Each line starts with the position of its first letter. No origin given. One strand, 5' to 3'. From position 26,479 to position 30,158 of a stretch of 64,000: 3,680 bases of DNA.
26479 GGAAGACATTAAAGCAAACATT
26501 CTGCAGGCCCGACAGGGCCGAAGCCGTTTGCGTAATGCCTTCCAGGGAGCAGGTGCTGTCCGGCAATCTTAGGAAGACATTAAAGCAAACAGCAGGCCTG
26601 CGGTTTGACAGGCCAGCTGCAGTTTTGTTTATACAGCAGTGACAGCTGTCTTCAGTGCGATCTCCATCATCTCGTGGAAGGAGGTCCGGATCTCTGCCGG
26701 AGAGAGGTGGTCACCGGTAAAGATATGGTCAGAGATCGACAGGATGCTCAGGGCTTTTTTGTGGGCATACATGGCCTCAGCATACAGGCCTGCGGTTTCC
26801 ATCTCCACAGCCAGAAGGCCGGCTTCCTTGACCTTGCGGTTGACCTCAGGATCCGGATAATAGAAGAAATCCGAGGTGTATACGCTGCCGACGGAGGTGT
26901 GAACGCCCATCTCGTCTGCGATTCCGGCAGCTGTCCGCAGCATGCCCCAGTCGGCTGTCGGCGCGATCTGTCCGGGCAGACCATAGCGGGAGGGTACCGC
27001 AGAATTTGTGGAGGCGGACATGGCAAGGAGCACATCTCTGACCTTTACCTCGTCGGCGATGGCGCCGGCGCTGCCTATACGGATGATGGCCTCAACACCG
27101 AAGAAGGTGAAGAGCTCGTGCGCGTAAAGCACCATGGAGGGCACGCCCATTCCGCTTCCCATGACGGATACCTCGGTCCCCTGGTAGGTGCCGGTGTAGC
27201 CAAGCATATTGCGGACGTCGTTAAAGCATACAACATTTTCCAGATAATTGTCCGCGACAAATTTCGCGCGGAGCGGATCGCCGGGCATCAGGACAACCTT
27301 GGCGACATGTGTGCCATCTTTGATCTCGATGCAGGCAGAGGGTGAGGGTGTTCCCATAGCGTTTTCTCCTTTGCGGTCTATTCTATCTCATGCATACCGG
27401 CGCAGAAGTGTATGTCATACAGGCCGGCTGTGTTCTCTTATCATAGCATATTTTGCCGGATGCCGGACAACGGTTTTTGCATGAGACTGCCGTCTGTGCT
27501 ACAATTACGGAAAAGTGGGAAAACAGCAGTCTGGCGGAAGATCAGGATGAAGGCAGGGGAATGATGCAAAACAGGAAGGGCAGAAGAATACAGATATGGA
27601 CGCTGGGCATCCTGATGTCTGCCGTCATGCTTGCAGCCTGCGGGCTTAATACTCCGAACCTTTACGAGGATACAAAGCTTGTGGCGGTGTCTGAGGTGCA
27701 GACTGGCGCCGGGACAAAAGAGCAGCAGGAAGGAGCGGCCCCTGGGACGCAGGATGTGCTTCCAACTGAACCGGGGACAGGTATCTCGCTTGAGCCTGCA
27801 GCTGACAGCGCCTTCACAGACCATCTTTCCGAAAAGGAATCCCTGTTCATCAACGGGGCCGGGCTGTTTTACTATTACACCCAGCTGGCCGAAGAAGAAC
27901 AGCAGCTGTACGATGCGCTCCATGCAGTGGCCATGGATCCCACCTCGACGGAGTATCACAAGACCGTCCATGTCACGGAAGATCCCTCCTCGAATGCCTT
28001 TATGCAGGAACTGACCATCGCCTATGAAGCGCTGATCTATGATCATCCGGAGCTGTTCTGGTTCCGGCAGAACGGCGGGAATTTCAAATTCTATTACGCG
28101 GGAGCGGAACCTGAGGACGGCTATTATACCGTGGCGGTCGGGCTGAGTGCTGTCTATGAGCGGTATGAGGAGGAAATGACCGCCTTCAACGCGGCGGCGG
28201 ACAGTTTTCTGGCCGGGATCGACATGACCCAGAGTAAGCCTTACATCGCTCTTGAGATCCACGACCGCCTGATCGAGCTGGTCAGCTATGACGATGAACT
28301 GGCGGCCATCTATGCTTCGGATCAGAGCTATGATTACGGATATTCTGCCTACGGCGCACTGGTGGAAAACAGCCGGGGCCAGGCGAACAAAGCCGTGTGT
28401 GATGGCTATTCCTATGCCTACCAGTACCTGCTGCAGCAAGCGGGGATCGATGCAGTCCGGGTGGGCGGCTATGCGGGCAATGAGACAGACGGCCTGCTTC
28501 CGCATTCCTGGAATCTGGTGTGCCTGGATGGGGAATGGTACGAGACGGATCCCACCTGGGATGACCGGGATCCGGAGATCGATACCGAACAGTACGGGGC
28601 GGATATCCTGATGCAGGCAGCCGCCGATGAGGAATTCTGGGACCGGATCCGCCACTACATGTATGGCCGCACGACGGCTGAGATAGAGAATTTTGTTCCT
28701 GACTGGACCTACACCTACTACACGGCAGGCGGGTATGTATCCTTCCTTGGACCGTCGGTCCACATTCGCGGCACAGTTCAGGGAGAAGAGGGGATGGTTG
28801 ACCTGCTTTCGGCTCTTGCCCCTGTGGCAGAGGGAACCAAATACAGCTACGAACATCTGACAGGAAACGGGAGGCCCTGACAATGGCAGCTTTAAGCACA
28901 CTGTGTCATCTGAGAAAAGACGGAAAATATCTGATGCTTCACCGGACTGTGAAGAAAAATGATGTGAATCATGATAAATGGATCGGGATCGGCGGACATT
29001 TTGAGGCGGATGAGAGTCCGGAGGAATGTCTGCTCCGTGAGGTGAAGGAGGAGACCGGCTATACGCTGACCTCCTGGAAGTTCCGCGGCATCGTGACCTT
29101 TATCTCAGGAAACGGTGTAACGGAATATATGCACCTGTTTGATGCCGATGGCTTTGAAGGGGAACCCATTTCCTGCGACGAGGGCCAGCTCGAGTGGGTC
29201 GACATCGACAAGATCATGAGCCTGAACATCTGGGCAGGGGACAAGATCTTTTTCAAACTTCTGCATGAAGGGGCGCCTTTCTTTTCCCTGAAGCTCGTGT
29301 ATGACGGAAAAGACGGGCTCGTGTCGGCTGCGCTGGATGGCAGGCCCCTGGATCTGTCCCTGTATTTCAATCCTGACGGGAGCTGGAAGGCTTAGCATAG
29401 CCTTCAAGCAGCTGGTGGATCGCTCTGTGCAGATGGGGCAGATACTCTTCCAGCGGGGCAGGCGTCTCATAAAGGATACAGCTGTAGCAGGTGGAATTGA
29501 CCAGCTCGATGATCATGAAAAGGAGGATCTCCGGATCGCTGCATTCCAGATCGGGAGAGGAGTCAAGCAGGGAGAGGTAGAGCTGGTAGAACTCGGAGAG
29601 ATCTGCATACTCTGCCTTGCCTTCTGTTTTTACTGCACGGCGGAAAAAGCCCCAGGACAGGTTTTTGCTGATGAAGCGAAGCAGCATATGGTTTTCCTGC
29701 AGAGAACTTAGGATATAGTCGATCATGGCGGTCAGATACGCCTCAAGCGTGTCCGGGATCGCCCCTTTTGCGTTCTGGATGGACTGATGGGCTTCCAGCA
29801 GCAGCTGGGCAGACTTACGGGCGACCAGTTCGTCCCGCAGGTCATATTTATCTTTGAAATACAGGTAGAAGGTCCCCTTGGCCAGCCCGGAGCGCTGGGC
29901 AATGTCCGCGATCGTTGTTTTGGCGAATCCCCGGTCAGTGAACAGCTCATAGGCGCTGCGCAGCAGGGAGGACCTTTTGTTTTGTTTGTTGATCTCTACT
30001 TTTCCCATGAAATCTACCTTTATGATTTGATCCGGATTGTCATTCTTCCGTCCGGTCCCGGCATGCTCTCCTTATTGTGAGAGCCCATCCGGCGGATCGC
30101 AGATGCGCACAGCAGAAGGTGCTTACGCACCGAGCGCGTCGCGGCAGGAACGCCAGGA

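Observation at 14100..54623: R1: a ~90-nt nested-hairpin repeat (3 full copies and a fragment) with covariation at three stem levels, at convergent gene ends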

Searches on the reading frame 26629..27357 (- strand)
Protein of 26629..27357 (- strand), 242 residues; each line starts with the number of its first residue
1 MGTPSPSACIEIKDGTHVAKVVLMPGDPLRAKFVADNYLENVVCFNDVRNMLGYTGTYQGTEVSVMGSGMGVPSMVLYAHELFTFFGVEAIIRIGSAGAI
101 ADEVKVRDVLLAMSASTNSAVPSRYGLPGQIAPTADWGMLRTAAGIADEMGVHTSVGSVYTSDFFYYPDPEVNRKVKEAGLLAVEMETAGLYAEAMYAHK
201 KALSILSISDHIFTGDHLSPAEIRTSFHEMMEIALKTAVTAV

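Call 11: search_protein_families(library=pfam, proteins=[window:26629-27357:-])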
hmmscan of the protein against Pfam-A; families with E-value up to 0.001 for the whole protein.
window:26629-27357:- (242 aa): 1 family
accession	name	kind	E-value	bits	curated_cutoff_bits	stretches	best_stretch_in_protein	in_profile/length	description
PF01048.26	PNP_UDP_1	-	3.6e-35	121.9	25.1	1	20-236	1-222/233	Phosphorylase superfamily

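Call 34: find_encoding_contigs(protein=window:26629-27357:-, flank=1500, max_places=10)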
Protein window:26629-27357:- (242 aa): 6 contigs read that carry it; 4 places shown.
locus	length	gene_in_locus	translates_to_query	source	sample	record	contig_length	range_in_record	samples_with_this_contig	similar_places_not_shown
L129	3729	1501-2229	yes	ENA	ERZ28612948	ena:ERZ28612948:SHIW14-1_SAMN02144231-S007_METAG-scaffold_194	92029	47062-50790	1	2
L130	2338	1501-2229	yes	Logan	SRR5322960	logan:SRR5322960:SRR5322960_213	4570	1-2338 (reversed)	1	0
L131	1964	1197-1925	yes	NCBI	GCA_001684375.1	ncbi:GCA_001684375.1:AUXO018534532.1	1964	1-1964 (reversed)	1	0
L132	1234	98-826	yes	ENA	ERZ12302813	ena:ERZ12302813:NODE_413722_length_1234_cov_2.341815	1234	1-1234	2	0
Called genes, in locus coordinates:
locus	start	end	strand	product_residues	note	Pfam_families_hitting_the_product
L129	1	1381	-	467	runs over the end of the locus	PF01841:Transglut_core (weak)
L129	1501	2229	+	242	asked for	PF01048:PNP_UDP_1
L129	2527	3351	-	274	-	PF01177:Asp_Glu_race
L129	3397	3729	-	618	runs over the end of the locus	PF12229:PG_binding_4 (weak), PF03734:YkuD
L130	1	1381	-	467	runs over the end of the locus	PF01841:Transglut_core (weak)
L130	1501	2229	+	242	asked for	PF01048:PNP_UDP_1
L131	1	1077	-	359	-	?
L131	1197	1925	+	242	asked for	PF01048:PNP_UDP_1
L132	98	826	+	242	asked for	PF01048:PNP_UDP_1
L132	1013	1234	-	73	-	?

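Call 38: find_homologous_proteins(query=window:26629-27357:-, max_evalue=1e-60)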
Query window:26629-27357:- (242 aa): 4603 proteins with E <= 1e-60 among 8000 candidates; the best 120 are listed.
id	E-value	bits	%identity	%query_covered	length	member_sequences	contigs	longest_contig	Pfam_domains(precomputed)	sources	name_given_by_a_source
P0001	9.9e-155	530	100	100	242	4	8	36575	PF01048.27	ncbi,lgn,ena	-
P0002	2.7e-123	428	80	99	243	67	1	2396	PF01048.27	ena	-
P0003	4.0e-122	424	80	100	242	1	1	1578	PF01048.27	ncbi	-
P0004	5.9e-121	420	79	98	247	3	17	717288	PF01048.27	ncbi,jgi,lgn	ncbi:MAG: purine-nucleoside phosphorylase [Eubacteriales bacterium]|jgi:purine-nucleoside phosphoryl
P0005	1.2e-120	419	80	100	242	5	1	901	PF01048.27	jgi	-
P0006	1.7e-120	418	79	98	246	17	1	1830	PF01048.27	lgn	-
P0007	6.0e-120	417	77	100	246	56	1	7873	PF01048.27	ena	-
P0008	1.8e-118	412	77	98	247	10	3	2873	PF01048.27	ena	-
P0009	1.5e-117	409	77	98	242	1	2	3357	PF01048.27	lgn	-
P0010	2.5e-117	408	77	100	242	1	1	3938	PF01048.27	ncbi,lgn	-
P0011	6.2e-117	407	77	100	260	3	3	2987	PF01048.27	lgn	-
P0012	3.3e-116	404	75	100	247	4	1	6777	PF01048.27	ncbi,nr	ncbi:MAG: purine-nucleoside phosphorylase [Eubacterium sp.]|nr:purine-nucleoside phosphorylase [Euba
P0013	5.8e-116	404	78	99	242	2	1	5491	PF01048.27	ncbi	-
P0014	2.2e-115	402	76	98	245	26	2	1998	PF01048.27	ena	-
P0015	4.1e-115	401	77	99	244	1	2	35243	PF01048.27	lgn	-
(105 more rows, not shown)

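Call 39: find_encoding_contigs(protein=P0004, flank=10000, max_places=4)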
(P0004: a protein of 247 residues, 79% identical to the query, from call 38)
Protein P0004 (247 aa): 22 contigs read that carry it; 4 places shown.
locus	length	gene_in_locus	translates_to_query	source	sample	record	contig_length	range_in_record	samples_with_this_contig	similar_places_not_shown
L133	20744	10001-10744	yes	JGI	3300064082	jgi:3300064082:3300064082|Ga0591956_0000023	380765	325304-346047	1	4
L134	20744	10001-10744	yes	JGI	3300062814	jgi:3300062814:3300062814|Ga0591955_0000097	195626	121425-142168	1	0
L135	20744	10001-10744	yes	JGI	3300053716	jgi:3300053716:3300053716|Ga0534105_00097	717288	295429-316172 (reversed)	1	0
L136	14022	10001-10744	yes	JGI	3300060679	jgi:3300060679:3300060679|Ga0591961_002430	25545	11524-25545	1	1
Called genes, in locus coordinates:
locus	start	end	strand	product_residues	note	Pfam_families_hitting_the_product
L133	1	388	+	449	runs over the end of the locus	PF01743:PolyA_pol, PF12627:PolyA_pol_RNAbd, PF01966:HD (weak), PF13735:tRNA_NucTran2_2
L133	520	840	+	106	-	PF18291:HU-HIG, PF00216:Bac_DNA_binding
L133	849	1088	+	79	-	PF01479:S4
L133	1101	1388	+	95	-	-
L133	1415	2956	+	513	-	PF01171:ATP_bind_3, PF11734:TilS_C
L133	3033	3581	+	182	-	PF00156:Pribosyltran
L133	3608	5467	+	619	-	PF06480:FtsH_ext, PF00004:AAA, PF23902:AAA_lid_PRS2_C (faint), PF17862:AAA_lid_3, PF01434:Peptidase_M41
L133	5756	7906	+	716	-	PF02903:Alpha-amylase_N (weak), PF00128:Alpha-amylase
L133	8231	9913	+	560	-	PF02878:PGM_PMM_I, PF02879:PGM_PMM_II, PF02880:PGM_PMM_III, PF00408:PGM_PMM_IV (weak)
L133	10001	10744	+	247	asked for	PF01048:PNP_UDP_1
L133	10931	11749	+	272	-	PF01177:Asp_Glu_race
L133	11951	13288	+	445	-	-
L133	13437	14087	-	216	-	PF00440:TetR_N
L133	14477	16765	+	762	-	PF03176:MMPL, PF00873:ACR_tran (faint), PF03176:MMPL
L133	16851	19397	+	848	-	-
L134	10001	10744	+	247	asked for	PF01048:PNP_UDP_1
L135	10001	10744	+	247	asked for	PF01048:PNP_UDP_1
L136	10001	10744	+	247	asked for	PF01048:PNP_UDP_1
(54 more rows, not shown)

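Call 40: find_encoding_contigs(protein=P0002, flank=3000, max_places=3)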
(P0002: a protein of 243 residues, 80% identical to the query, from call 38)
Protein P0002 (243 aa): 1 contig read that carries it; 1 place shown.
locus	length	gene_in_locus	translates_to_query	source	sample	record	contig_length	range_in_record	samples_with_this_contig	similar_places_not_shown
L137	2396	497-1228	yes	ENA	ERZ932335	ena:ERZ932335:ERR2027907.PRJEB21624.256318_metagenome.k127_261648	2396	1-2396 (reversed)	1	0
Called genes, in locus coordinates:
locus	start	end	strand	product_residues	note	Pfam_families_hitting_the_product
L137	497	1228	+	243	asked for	PF01048:PNP_UDP_1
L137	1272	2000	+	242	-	PF03009:GDPD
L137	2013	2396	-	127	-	?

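Call 88: list_cluster_members(proteins=[window:26629-27357:-, window:25507-26331:+, window:13137-14060:+, window:14290-15657:-, window:53482-54396:+, window:54630-55313:-])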
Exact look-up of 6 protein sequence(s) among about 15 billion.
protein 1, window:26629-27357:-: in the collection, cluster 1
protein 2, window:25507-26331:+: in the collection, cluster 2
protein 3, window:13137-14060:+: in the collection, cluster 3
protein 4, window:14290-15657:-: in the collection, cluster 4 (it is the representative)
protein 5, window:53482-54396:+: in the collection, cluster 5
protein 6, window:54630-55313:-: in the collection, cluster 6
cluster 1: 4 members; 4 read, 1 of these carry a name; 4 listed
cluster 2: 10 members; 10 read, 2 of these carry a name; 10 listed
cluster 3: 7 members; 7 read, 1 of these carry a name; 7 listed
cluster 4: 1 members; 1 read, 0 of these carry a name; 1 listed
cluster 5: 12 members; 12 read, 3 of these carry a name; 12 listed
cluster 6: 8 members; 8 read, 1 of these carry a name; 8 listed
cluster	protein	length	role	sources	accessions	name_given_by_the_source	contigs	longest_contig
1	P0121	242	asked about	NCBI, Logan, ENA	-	-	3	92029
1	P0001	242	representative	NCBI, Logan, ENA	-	-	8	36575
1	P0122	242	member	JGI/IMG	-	purine-nucleoside phosphorylase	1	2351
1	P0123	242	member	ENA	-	-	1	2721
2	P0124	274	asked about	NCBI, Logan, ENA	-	-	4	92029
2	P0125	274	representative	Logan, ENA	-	-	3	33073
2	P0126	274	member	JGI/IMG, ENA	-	glutamate racemase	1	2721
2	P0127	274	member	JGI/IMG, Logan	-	glutamate racemase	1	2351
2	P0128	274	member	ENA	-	-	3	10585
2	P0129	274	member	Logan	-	-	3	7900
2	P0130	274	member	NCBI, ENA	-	-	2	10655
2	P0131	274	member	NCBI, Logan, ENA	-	-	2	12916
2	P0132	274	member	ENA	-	-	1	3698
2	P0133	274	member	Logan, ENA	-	-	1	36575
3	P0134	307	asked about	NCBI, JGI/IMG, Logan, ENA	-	homoserine O-succinyltransferase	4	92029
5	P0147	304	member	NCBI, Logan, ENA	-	-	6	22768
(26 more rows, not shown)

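Call 89: find_encoding_contigs(protein=P0001, flank=1200, max_places=10)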
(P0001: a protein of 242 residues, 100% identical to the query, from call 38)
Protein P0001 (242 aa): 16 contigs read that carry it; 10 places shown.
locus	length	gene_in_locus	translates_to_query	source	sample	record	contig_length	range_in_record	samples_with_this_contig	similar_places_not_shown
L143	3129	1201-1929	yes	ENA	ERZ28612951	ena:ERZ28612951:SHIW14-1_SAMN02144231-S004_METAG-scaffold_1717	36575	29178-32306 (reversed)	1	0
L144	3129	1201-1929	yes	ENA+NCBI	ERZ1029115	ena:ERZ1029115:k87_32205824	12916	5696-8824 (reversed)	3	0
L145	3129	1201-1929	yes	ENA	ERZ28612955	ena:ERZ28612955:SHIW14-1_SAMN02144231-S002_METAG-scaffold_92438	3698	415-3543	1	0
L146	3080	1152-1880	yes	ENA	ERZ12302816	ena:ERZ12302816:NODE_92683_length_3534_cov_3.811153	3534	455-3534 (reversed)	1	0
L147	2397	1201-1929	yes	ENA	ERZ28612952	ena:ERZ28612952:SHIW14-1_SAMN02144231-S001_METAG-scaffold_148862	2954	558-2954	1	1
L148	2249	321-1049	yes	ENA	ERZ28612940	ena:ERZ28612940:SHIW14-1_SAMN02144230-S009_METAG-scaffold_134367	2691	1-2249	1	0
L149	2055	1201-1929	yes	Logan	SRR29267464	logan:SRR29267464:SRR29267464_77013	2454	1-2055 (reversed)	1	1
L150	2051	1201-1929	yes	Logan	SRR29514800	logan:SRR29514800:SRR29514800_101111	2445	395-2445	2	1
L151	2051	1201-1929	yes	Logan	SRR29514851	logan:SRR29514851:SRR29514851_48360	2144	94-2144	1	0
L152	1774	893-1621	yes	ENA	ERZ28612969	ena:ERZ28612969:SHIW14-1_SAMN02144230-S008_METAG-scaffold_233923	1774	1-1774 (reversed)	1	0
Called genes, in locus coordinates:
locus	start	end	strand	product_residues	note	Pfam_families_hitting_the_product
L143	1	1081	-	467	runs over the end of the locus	PF01841:Transglut_core (weak)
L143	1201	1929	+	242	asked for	PF01048:PNP_UDP_1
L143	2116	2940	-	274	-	PF01177:Asp_Glu_race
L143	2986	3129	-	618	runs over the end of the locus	PF12229:PG_binding_4 (weak), PF03734:YkuD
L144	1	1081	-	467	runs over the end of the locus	PF01841:Transglut_core (weak)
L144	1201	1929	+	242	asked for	PF01048:PNP_UDP_1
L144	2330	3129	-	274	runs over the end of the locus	PF01177:Asp_Glu_race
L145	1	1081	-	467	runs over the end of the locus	PF01841:Transglut_core (weak)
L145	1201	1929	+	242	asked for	PF01048:PNP_UDP_1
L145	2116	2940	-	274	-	PF01177:Asp_Glu_race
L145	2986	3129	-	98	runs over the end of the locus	?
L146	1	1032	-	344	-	?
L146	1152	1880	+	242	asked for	PF01048:PNP_UDP_1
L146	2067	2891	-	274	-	PF01177:Asp_Glu_race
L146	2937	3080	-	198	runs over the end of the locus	?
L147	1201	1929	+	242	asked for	PF01048:PNP_UDP_1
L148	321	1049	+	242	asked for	PF01048:PNP_UDP_1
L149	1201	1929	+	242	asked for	PF01048:PNP_UDP_1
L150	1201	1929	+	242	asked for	PF01048:PNP_UDP_1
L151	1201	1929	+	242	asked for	PF01048:PNP_UDP_1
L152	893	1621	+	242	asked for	PF01048:PNP_UDP_1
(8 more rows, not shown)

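Call 92: find_encoding_contigs(protein=P0147, flank=1200, max_places=10)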
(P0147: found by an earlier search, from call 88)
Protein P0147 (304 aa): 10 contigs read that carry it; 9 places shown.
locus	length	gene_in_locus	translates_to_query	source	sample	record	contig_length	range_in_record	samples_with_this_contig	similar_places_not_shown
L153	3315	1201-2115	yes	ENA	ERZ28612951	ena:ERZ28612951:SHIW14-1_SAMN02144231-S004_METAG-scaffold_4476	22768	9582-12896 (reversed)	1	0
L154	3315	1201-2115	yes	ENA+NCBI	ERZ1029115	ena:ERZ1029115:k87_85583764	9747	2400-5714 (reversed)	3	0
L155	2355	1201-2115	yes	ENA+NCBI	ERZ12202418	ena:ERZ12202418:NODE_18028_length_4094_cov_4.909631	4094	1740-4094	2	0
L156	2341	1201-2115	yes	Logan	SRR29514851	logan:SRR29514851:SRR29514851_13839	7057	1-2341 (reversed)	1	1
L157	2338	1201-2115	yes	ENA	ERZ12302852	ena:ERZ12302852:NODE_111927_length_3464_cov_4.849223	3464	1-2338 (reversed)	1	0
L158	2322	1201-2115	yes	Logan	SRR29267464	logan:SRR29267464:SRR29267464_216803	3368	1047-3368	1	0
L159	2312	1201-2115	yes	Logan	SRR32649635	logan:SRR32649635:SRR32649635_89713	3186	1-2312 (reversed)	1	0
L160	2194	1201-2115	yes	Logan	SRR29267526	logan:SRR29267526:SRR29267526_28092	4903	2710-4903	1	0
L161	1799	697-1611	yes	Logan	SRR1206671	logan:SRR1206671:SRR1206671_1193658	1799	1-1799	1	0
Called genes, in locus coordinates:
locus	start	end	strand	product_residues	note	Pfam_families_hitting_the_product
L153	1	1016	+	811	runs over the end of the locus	-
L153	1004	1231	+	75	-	-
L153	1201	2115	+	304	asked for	PF00890:FAD_binding_2 (weak), PF03486:HI0933_like (faint), PF07992:Pyr_redox_2, PF12831:FAD_oxidored (weak), PF01266:DAO (weak), PF13738:Pyr_redox_3, PF00070:Pyr_redox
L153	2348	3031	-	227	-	PF01980:TrmO_N, PF18389:TrmO_C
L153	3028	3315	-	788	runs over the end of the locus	PF02190:LON_substr_bdg, PF07724:AAA_2 (faint), PF00004:AAA, PF22667:Lon_lid, PF05362:Lon_C, PF13541:ChlI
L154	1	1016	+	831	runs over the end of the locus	PF19077:Big_13 (faint)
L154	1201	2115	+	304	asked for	PF00890:FAD_binding_2 (weak), PF03486:HI0933_like (faint), PF07992:Pyr_redox_2, PF12831:FAD_oxidored (weak), PF01266:DAO (weak), PF13738:Pyr_redox_3, PF00070:Pyr_redox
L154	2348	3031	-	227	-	PF01980:TrmO_N, PF18389:TrmO_C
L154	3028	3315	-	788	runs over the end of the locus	PF02190:LON_substr_bdg, PF07724:AAA_2 (faint), PF00004:AAA, PF22667:Lon_lid, PF05362:Lon_C, PF13541:ChlI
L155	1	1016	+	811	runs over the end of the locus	-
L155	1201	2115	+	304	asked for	PF00890:FAD_binding_2 (weak), PF03486:HI0933_like (faint), PF07992:Pyr_redox_2, PF12831:FAD_oxidored (weak), PF01266:DAO (weak), PF13738:Pyr_redox_3, PF00070:Pyr_redox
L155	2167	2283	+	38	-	-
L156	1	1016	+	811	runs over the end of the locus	PF19077:Big_13 (faint)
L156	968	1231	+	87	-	-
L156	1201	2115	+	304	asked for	PF00890:FAD_binding_2 (weak), PF03486:HI0933_like (faint), PF07992:Pyr_redox_2, PF12831:FAD_oxidored (weak), PF01266:DAO (weak), PF13738:Pyr_redox_3, PF00070:Pyr_redox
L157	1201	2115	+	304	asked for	PF00890:FAD_binding_2 (weak), PF03486:HI0933_like (faint), PF07992:Pyr_redox_2, PF12831:FAD_oxidored (weak), PF01266:DAO (weak), PF13738:Pyr_redox_3, PF00070:Pyr_redox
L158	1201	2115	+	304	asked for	PF00890:FAD_binding_2 (weak), PF03486:HI0933_like (faint), PF07992:Pyr_redox_2, PF12831:FAD_oxidored (weak), PF01266:DAO (weak), PF13738:Pyr_redox_3, PF00070:Pyr_redox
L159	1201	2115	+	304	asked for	PF00890:FAD_binding_2 (weak), PF03486:HI0933_like (faint), PF07992:Pyr_redox_2, PF12831:FAD_oxidored (weak), PF01266:DAO (weak), PF13738:Pyr_redox_3, PF00070:Pyr_redox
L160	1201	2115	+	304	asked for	PF00890:FAD_binding_2 (weak), PF03486:HI0933_like (faint), PF07992:Pyr_redox_2, PF12831:FAD_oxidored (weak), PF01266:DAO (weak), PF13738:Pyr_redox_3, PF00070:Pyr_redox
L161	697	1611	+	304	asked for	PF00890:FAD_binding_2 (weak), PF03486:HI0933_like (faint), PF07992:Pyr_redox_2, PF12831:FAD_oxidored (weak), PF01266:DAO (weak), PF13738:Pyr_redox_3, PF00070:Pyr_redox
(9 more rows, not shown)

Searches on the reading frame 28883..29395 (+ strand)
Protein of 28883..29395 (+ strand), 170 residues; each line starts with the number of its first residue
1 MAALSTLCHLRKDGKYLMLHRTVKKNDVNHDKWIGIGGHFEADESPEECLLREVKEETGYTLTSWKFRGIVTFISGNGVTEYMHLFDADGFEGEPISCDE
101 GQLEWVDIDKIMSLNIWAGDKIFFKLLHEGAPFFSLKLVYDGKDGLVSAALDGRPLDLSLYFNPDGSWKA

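Call 84: search_protein_families(library=pfam, proteins=[window:28883-29395:+], max_evalue=0.00001)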
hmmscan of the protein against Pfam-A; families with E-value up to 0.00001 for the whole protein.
window:28883-29395:+ (170 aa): 1 family
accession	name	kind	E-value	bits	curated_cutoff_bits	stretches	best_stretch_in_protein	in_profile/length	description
PF00293.34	NUDIX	-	2.7e-18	66.7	21.1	1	10-125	11-132/134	NUDIX domain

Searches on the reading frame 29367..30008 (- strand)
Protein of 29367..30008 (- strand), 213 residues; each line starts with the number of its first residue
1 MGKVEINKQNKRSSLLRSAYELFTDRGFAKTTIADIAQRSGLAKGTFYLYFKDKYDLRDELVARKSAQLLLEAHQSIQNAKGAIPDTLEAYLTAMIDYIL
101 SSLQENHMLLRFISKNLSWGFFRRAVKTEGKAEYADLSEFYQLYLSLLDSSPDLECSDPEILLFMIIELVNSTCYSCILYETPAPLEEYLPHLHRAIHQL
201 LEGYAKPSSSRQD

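Call 84: search_protein_families(library=pfam, proteins=[window:29367-30008:-], max_evalue=0.00001)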
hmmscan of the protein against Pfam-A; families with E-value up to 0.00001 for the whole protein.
window:29367-30008:- (213 aa): 1 family
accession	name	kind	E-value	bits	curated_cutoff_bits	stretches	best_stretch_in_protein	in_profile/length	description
PF00440.29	TetR_N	-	3.7e-15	55.9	24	1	15-61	1-47/47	Bacterial regulatory proteins, tetR family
